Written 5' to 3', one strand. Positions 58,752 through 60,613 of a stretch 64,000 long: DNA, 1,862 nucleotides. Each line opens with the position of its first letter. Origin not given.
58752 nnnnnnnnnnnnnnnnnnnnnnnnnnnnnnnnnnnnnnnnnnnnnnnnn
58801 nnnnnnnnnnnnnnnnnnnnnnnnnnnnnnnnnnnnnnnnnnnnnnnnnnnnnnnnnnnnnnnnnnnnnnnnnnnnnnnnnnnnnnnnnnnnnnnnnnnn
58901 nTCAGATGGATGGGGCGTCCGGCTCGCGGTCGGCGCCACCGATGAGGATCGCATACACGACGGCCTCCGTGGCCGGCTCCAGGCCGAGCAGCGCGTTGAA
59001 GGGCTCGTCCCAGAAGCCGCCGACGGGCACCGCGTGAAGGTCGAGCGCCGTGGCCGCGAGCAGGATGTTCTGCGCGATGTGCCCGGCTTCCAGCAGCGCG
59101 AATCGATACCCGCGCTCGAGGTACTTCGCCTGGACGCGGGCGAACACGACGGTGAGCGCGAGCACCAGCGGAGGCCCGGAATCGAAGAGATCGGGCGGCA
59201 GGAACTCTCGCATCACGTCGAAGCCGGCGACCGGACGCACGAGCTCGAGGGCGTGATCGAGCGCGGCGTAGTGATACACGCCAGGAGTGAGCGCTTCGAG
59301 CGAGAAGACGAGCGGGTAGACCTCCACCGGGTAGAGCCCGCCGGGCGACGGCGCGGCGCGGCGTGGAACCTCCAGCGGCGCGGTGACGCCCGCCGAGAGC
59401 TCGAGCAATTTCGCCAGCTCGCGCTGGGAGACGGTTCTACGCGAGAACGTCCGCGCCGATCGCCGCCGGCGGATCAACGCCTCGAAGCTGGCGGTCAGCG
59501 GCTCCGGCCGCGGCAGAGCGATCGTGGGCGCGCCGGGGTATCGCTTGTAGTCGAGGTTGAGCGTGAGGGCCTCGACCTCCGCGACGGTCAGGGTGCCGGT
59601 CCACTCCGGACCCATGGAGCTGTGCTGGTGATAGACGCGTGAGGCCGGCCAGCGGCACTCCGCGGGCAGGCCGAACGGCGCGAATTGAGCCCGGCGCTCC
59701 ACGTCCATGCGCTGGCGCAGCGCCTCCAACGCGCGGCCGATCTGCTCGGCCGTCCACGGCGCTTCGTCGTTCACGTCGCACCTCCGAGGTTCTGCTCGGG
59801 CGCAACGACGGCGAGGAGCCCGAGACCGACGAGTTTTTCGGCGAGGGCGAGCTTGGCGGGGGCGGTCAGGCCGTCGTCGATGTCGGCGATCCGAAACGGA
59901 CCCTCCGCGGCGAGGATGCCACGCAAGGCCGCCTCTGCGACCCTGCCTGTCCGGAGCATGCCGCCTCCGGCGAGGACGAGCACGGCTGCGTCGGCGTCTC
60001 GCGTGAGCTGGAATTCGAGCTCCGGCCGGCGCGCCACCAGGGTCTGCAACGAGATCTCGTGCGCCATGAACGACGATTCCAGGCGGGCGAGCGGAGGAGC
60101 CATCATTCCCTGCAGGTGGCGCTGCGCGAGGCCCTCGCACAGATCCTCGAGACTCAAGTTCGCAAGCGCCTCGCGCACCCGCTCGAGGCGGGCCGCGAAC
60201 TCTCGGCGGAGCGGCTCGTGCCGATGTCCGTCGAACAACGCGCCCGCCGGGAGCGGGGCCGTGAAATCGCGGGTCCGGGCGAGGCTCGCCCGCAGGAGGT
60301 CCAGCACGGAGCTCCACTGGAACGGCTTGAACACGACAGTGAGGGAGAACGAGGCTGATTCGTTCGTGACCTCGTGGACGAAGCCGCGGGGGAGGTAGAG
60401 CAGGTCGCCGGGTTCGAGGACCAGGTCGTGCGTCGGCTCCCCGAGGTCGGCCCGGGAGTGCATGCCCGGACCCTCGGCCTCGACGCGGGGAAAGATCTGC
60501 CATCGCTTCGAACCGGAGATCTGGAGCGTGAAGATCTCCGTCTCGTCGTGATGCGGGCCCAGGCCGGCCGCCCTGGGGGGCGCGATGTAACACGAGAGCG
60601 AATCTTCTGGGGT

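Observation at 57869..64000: Compact island carrying a putative RiPP-like system: NHLP-leader precursor peptides, SagB-type dehydrogenase, JmjC and two PKHD hydroxylases, sulfotransferase, GMC oxidoreductase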

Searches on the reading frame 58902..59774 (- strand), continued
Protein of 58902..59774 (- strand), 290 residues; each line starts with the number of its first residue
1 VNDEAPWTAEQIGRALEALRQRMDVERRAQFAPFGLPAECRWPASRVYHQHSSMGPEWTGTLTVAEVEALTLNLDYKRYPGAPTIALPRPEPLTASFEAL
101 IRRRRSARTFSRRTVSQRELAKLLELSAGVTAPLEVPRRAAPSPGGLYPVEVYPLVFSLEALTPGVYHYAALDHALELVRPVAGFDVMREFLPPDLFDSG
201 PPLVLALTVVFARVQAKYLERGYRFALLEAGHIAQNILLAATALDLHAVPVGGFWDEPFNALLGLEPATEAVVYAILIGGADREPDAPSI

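Call 80: find_encoding_contigs(protein=P0005, flank=10000, max_places=1)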
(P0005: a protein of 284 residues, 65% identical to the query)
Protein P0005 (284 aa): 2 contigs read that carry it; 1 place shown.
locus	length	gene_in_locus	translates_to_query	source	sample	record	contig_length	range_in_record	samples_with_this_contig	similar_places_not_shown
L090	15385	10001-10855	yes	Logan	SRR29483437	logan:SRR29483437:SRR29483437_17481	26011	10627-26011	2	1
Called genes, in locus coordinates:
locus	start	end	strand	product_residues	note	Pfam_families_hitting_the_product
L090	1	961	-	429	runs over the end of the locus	PF00890:FAD_binding_2 (faint), PF01266:DAO, PF01593:Amino_oxidase, PF03486:HI0933_like (faint), PF12831:FAD_oxidored (weak), PF13450:NAD_binding_8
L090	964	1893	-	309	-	PF01073:3Beta_HSD (weak), PF01370:Epimerase, PF04321:RmlD_sub_bind (faint), PF07993:NAD_binding_4 (faint), PF13460:NAD_binding_10, PF16363:GDP_Man_Dehyd (faint)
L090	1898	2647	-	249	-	PF00106:adh_short, PF13561:adh_short_C2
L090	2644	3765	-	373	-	PF01565:FAD_binding_4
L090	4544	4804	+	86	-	-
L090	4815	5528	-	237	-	-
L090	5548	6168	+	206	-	PF13640:2OG-FeII_Oxy_3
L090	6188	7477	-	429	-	-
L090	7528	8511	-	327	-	PF13621:Cupin_8 (faint), PF08007:JmjC_2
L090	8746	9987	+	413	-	PF08007:JmjC_2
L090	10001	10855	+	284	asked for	PF00881:Nitroreductase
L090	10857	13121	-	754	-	PF02624:YcaO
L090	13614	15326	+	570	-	PF02776:TPP_enzyme_N, PF00205:TPP_enzyme_M, PF02775:TPP_enzyme_C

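Call 81: find_encoding_contigs(protein=P0035, flank=10000, max_places=1)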
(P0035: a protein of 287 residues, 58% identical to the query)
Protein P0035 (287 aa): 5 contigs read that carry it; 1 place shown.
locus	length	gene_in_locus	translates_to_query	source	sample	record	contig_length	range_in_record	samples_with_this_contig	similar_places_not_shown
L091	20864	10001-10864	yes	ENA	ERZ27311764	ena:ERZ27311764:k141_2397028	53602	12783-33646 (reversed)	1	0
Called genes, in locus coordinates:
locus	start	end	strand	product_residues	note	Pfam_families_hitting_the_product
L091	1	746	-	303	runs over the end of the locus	PF05067:Mn_catalase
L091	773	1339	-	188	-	PF01814:Hemerythrin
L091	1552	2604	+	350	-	PF10604:Polyketide_cyc2, PF03364:Polyketide_cyc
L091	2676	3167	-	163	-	PF01814:Hemerythrin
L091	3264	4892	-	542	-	PF00664:ABC_membrane (weak), PF00005:ABC_tran, PF13304:AAA_21 (faint)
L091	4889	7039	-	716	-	PF03412:Peptidase_C39, PF00664:ABC_membrane, PF00005:ABC_tran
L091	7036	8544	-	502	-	PF25919:BSH_CusB (faint), PF00364:Biotin_lipoyl (faint), PF25917:BSH_RND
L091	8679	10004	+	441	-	PF08007:JmjC_2, PF13621:Cupin_8 (faint)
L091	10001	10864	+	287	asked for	PF00881:Nitroreductase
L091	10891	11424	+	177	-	-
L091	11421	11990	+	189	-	-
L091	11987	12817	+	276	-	-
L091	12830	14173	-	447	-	PF00070:Pyr_redox (faint), PF01266:DAO (faint), PF01593:Amino_oxidase, PF13450:NAD_binding_8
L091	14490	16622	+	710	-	PF02624:YcaO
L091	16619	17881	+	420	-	-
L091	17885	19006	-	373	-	PF00685:Sulfotransfer_1 (weak), PF13469:Sulfotransfer_3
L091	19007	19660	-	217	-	PF13640:2OG-FeII_Oxy_3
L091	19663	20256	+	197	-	-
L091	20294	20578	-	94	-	-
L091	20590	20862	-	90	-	PF14407:Frankia_peptide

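Call 82: find_encoding_contigs(protein=P0092, flank=10000, max_places=1)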
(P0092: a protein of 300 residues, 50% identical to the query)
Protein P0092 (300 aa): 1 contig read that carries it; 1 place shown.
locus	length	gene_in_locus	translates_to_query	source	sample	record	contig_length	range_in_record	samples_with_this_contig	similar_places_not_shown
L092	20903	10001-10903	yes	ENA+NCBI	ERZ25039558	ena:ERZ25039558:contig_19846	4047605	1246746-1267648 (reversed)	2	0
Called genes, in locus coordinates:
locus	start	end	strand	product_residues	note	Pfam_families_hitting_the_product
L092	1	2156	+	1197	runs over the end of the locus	PF00069:Pkinase, PF07714:PK_Tyr_Ser-Thr, PF13191:AAA_16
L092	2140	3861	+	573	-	PF00498:FHA, PF00158:Sigma54_activat, PF01078:Mg_chelatase (faint), PF14532:Sigma54_activ_2, PF07724:AAA_2 (weak), PF07728:AAA_5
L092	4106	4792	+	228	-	PF00484:Pro_CA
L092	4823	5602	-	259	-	PF05721:PhyH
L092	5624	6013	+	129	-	-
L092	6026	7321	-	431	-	PF02518:HATPase_c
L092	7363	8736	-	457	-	PF00072:Response_reg, PF00158:Sigma54_activat, PF14532:Sigma54_activ_2, PF25601:AAA_lid_14, PF02954:HTH_8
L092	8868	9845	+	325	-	PF01636:APH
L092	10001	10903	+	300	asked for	PF00881:Nitroreductase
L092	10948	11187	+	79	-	PF14407:Frankia_peptide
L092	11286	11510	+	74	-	PF14407:Frankia_peptide (weak)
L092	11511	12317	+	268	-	PF05721:PhyH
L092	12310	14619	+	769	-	PF02624:YcaO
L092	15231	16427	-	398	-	-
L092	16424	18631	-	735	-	PF03412:Peptidase_C39, PF00664:ABC_membrane, PF00005:ABC_tran, PF02463:SMC_N (weak)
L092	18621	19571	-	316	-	PF26077:BSH_Fcp1 (faint), PF25919:BSH_CusB (weak)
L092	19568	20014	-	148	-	-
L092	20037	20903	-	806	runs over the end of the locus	PF12704:MacB_PCD, PF02687:FtsX, PF12704:MacB_PCD, PF02687:FtsX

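Call 91: search_solved_structures(query=A1, max_evalue=1e-8, show_alignments=5)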
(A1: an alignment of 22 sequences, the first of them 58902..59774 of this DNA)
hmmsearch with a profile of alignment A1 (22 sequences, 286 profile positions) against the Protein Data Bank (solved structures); distinct sequences matched with E-value up to 1e-8: 12.
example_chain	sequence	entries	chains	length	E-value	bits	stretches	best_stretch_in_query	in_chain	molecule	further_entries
3eo7_A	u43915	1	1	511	1.9e-61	211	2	48-281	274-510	Putative Nitroreductase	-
8pz5_A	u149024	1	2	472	2.3e-33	118.8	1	88-282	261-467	SagB-type dehydrogenase domain protein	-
5lq4_B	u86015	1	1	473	2.3e-33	118.8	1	88-282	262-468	CyaGox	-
5lq4_A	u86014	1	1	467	4.5e-33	117.9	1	88-281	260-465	CyaGox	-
6gos_C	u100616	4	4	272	4.1e-25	91.7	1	112-279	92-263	Microcin B17-processing protein McbC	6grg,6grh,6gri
7ly5_B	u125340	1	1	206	7e-20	74.6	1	94-269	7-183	BmdC, oxidase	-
7ly7_B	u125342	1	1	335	1.6e-19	73.4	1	92-269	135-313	BmdC, Oxidase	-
7ly4_A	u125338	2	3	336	1.6e-19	73.4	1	92-269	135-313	BmdC, Oxidase | BmdC, NRPS oxidase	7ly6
3hj9_A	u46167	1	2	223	7.2e-14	54.8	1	85-279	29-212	Oxidoreductase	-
8cqs_A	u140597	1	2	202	3.5e-13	52.6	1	83-268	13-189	Nitroreductase-like protein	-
3hoi_A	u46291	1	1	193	1.8e-11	47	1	84-250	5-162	FMN-dependent nitroreductase BF3017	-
4dn2_A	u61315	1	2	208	2.2e-09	40.1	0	221-267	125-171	Nitroreductase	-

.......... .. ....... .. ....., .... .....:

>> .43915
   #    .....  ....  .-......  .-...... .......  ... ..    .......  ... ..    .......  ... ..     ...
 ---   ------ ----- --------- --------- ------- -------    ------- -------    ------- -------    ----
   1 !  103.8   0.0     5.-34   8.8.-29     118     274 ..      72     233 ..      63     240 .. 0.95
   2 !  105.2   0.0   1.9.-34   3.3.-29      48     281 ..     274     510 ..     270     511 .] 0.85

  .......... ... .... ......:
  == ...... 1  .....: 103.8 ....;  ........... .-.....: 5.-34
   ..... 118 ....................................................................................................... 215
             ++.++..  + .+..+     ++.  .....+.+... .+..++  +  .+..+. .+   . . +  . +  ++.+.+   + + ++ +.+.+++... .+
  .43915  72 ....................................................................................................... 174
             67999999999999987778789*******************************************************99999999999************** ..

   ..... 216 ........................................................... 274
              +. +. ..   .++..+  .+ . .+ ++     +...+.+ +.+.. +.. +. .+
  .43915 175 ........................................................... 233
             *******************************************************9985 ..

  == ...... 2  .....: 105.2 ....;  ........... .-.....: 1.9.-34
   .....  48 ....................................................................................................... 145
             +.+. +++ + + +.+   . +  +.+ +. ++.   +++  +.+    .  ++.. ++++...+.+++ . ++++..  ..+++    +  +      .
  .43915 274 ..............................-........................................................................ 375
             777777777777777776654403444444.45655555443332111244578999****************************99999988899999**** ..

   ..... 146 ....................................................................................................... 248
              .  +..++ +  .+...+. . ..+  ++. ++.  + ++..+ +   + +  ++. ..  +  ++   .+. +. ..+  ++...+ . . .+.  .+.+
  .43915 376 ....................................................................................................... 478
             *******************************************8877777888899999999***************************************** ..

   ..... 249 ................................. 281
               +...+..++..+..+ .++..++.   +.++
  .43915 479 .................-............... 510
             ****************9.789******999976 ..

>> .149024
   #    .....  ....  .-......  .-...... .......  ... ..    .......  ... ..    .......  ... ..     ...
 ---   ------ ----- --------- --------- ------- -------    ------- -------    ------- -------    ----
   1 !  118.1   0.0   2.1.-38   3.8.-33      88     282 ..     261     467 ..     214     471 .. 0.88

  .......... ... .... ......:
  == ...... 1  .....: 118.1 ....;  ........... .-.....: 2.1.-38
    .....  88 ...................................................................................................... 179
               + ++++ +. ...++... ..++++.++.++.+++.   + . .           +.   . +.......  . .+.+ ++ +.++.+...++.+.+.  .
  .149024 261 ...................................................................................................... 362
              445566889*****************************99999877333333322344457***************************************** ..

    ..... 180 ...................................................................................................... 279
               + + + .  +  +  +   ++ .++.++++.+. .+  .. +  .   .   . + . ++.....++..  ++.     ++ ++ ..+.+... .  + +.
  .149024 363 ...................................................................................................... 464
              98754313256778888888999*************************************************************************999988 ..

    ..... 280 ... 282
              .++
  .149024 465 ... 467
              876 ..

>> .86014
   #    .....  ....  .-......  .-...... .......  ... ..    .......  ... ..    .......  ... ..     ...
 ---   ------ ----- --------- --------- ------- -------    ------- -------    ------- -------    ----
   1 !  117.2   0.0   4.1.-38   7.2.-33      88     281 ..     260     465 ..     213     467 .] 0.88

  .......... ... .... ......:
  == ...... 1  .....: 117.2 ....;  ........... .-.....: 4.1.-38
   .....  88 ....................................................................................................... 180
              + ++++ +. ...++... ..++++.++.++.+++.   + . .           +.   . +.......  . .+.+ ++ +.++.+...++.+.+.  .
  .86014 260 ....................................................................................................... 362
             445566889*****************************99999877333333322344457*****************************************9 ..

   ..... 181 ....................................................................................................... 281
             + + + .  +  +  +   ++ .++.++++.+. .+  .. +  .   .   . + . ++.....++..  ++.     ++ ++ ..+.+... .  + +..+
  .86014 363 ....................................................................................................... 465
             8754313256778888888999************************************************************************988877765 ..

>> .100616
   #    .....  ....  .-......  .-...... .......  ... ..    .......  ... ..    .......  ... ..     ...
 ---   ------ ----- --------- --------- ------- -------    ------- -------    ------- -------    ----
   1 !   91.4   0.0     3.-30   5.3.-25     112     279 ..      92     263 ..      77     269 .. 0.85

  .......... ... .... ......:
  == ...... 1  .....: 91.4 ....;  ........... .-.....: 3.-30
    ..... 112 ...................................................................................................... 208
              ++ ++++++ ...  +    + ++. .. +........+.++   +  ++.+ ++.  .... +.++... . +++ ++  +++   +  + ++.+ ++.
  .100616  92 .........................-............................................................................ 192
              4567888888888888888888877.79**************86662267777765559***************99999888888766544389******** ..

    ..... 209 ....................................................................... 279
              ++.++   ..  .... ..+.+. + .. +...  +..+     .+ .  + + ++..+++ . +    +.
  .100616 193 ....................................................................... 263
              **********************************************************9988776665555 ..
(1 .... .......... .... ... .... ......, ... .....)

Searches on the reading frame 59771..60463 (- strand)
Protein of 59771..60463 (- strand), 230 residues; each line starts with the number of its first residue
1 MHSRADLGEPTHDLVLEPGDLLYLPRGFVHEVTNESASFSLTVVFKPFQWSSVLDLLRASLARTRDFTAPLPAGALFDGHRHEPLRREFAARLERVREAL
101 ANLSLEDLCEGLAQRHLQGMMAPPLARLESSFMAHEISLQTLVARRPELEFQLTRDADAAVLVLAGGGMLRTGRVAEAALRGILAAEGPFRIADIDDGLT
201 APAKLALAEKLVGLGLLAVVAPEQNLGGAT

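Call 3: search_protein_families(library=ncbifam, proteins=[window:59771-60463:-], max_evalue=0.01)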
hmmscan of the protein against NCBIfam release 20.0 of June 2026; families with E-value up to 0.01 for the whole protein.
window:59771-60463:- (230 aa): 0 families

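Call 4: search_protein_families(library=pfam, proteins=[window:59771-60463:-], max_evalue=0.01)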
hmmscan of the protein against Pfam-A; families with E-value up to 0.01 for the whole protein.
window:59771-60463:- (230 aa): 3 families
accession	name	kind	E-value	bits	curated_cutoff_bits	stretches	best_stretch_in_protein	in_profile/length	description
PF08007.18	JmjC_2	-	1.7e-10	41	22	1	7-49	81-123/127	JmjC domain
PF13621.12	Cupin_8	-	0.0011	19.4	27.4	1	11-42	211-241/252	Cupin-like domain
PF07883.17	Cupin_2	-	0.0043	17.2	27.2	0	13-38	37-62/70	Cupin domain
